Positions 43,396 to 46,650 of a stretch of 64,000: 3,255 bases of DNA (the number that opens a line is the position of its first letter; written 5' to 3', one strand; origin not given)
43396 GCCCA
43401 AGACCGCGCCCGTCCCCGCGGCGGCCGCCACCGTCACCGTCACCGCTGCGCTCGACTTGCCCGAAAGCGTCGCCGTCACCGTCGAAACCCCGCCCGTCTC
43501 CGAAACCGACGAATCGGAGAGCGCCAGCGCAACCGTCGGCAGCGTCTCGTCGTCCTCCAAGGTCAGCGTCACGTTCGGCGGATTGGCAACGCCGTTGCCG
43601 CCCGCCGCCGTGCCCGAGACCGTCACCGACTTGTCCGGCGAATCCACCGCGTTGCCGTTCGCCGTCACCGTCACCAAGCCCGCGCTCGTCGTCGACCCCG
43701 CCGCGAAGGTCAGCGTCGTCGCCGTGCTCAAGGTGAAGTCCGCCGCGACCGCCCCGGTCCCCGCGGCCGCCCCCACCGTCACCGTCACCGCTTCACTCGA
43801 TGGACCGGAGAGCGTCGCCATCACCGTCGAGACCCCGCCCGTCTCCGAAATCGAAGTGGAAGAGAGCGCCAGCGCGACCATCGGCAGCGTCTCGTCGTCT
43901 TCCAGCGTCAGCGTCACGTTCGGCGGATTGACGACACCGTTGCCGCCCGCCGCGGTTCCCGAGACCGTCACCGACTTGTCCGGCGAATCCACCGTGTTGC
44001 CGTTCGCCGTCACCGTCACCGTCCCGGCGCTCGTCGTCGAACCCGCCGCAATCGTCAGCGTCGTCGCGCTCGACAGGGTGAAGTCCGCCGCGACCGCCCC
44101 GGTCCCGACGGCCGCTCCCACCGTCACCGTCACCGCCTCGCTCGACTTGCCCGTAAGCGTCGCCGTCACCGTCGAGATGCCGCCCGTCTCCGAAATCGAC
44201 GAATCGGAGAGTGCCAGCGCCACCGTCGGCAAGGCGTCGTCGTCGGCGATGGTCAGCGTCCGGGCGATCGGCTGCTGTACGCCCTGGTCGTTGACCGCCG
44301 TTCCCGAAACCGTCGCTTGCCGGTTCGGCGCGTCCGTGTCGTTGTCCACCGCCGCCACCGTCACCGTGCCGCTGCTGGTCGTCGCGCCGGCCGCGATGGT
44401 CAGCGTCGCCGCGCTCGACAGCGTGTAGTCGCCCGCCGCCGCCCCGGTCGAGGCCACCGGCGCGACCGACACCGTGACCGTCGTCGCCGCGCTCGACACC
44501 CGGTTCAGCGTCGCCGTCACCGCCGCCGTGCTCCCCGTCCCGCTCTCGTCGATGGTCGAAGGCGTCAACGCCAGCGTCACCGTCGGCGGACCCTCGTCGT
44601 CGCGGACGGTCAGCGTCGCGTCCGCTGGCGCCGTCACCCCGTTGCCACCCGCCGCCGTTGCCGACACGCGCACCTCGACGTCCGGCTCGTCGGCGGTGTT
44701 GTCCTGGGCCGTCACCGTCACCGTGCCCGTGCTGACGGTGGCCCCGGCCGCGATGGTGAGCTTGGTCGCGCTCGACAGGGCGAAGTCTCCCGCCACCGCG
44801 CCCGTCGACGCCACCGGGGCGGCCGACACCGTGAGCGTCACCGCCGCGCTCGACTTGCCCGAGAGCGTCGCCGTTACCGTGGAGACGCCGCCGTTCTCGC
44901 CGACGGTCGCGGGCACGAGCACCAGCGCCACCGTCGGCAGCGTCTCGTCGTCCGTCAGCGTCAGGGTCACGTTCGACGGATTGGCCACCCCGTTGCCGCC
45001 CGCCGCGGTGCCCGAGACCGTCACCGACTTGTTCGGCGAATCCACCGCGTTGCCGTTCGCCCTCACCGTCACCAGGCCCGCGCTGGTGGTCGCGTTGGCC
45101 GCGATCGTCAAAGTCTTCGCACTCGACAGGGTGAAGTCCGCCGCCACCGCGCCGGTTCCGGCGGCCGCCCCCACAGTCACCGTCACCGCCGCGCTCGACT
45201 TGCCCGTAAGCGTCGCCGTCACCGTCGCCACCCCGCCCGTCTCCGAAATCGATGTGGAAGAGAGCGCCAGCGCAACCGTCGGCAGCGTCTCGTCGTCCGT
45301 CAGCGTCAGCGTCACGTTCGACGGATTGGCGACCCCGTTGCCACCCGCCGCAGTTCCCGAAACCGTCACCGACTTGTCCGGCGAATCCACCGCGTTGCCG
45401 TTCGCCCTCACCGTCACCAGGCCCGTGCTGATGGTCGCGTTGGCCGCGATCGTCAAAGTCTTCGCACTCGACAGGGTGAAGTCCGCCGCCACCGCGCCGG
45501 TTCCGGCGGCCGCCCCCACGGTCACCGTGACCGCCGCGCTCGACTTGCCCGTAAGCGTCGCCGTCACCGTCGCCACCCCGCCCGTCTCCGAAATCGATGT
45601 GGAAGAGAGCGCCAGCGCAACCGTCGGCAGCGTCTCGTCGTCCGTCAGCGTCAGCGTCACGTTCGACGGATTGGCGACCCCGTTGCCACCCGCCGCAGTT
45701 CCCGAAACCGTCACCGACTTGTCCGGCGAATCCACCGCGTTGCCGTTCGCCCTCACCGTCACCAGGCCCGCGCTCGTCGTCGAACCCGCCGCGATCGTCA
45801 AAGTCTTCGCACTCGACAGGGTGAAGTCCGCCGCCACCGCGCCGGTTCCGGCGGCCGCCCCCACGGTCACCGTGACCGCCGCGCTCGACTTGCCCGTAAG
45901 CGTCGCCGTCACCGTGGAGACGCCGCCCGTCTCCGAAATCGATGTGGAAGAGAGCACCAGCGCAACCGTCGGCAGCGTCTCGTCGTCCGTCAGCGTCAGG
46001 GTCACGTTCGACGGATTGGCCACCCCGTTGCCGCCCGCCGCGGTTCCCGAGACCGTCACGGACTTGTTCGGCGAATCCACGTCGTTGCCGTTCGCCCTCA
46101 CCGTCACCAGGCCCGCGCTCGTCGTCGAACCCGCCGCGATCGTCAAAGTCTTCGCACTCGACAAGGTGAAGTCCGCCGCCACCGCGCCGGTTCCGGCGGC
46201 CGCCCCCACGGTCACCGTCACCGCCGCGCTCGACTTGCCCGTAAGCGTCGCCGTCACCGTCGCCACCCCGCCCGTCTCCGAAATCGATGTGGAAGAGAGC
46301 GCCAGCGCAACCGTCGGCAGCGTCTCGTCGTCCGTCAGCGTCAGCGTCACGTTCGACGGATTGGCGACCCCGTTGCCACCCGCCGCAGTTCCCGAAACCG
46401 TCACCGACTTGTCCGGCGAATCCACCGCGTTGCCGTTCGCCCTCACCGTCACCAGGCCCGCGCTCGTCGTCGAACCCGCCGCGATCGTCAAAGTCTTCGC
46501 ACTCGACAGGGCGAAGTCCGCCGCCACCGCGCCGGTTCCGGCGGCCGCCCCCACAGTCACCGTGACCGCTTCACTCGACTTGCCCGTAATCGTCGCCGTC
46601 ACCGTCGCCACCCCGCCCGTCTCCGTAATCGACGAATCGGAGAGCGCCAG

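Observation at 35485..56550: A 21-kb gene encodes a ~7,000-aa autotransporter adhesin with ~50 Calx-beta repeats, carried on a mobile element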

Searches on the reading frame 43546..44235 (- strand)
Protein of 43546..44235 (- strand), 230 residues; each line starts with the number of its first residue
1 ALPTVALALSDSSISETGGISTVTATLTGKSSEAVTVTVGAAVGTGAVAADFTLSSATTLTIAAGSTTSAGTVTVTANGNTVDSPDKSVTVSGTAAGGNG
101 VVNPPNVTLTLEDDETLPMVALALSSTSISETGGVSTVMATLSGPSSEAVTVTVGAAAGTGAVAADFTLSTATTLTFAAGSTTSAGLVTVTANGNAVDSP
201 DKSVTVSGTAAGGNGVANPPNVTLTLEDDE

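Call 45: predict_structure(alignment_id=A2)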
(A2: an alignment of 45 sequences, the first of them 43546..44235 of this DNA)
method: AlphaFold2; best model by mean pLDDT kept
length: 230 residues; sequences in the alignment: 45
mean_pLDDT: 93.8   pTM: 0.76
mean pLDDT of the five models: 93.8, 93.1, 92.9, 92.6, 90.1
residues with pLDDT >= 90: 194; 70-90: 36; 50-70: 0; < 50: 0
segments of 3 or more residues with pLDDT < 50: none
pLDDT, mean of each block of 10 residues (from residue 1): 91 94 95 95 94 97 96 94 92 91 95 87 97 95 93 97 95 96 96 86 97 89 93
secondary structure, 60 per line:
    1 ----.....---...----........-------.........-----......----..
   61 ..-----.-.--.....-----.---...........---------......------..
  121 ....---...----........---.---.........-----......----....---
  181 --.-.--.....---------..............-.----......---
elements in order: E5-9 E13-15 E20-27 E35-43 E52-54 E59-62 E73-77 E87-97 E107-112 E119-124 E128-130 E135-142 E150-158 E167-169 E174-177 E188-192 E202-212 E222-227

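Call 47: fold_search(model_id=the predicted structure, library=pdb)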
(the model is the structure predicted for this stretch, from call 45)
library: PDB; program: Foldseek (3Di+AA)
matches with E <= 10: 1991; with E <= 0.001: 449
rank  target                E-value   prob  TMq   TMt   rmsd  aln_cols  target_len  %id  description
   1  8jp0                  1.4e-08  1.00  0.42  0.17   9.5       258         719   14  structure of human sodium-calciumexchanger NCX1 (released 2024-01-03)
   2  3us9                  3.2e-08  1.00  0.40  0.37  10.6       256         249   14  Crystal Structure of the NCX1 Intracellular Tandem Calcium Binding Domains(CBD12) (released 2012-07-11)
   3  8sgt_A                3.9e-08  1.00  0.40  0.17   9.0       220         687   17  Cryo-EM structure of human NCX1 in Ca2+ bound, activated state (group II in the presence of 0.5 mM Ca2+) (released 2023-10-11)
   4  9iv8                  5.6e-08  1.00  0.40  0.16   9.1       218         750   17  Cryo-EM structure of human NCX1 in PIP2 diC8 bound state (released 2025-03-19)
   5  8sgj_A                2.0e-07  1.00  0.38  0.16   8.9       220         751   16  Cryo-EM structure of human NCX1 in apo inactivated state (released 2023-10-11)
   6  4kkp_B                5.4e-07  1.00  0.31  0.31  22.6       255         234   13  Crystal structure of Vibrio cholerae RbmA (crystal form 2) (released 2013-05-22)
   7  9ijj_O                6.2e-07  1.00  0.45  0.12   7.1       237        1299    9  In situ structure of the central apparatus in mouse sperm axoneme. (released 2025-06-04)
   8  4kkp_A                9.3e-07  1.00  0.29  0.29  22.6       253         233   13  Crystal structure of Vibrio cholerae RbmA (crystal form 2) (released 2013-05-22)
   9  9ijj_C                1.2e-06  1.00  0.32  0.10  11.6       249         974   10  In situ structure of the central apparatus in mouse sperm axoneme. (released 2025-06-04)
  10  5es4_A                1.6e-06  1.00  0.29  0.08  20.2       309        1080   13  RE-REFINEMENT OF INTEGRIN ALPHAXBETA2 ECTODOMAIN IN THE CLOSED/BENT CONFORMATION (released 2016-03-02)
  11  3rb7_A                1.7e-06  1.00  0.41  0.39  10.6       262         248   13  Crystal structure of CBD12 from CALX1.2 (released 2011-11-02)
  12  9ijj_P                3.0e-06  1.00  0.33  0.16  12.2       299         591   12  In situ structure of the central apparatus in mouse sperm axoneme. (released 2025-06-04)
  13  4tsh_B                3.3e-06  1.00  0.30  0.18  13.7       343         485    7  A Novel Protein Fold Forms an Intramolecular Lock to Stabilize the Tertiary Structure of Streptococcus mutans Adhesin  (released 2014-10-22)
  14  3rb5_B                3.4e-06  1.00  0.38  0.36  10.5       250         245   12  Crystal structure of calcium binding domain CBD12 of CALX1.1 (released 2011-11-02)
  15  4be6_A                3.8e-06  1.00  0.32  0.32  22.8       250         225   14  V. cholera biofilm scaffolding protein RbmA (released 2013-12-18)
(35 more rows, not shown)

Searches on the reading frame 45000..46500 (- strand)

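Call 7: search_protein_families(library=pfam, proteins=[window:45000-46500:-], max_evalue=10)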
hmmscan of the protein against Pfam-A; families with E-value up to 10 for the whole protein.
window:45000-46500:- (500 aa): 12 families
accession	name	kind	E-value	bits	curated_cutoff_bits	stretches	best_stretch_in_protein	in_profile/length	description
PF20579.4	LapA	-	1.3e-16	61.2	27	5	63-158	2-80/99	LapA domain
PF03160.20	Calx-beta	-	2.8e-09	37.4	27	4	59-173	3-118/119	Calx-beta domain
PF19135.5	DUF5818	-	4.7e-09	36.1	27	3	22-44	26-48/57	Protein of unknown function (DUF5818)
PF16841.11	CBM60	-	8.1e-05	23.5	28.2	1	17-59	2-44/91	Ca-dependent carbohydrate-binding module xylan-binding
PF24547.1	DUF7601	-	0.00047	21.2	27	3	117-180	7-69/116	Domain of unknown function (DUF7601)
PF17770.6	RNase_J_C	-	0.0022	19.4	23.8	0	334-382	11-59/102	Ribonuclease J C-terminal domain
PF17945.6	Crystall_4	-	0.0074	17.1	30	0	95-142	32-80/90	Beta/Gamma crystallin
PF18883.6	AC_1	-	0.019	15.4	27.1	4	344-388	21-65/114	Autochaperone Domain Type 1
PF07949.17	YbbR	-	0.032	15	22.3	2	137-170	46-81/81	YbbR-like protein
PF05506.17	PLipase_C_C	-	0.068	14.5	24.4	2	310-356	12-57/80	Bacterial phospholipase C, C-terminal domain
PF17162.9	DUF5118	-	0.086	13.1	27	0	466-484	8-26/50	Domain of unknown function (DUF5118)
PF23815.1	DUF7186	-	0.84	10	27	0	115-124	4-13/39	Family of unknown function (DUF7186)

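Call 8: search_protein_families(library=ncbifam, proteins=[window:45000-46500:-], max_evalue=1)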
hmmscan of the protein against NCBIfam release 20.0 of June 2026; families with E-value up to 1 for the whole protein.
window:45000-46500:- (500 aa): 1 family
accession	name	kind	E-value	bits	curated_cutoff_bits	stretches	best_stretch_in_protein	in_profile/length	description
TIGR00103.1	DNA_YbaB_EbfC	equivalog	0.0019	18.3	49.45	0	466-484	32-50/104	YbaB/EbfC family nucleoid-associated protein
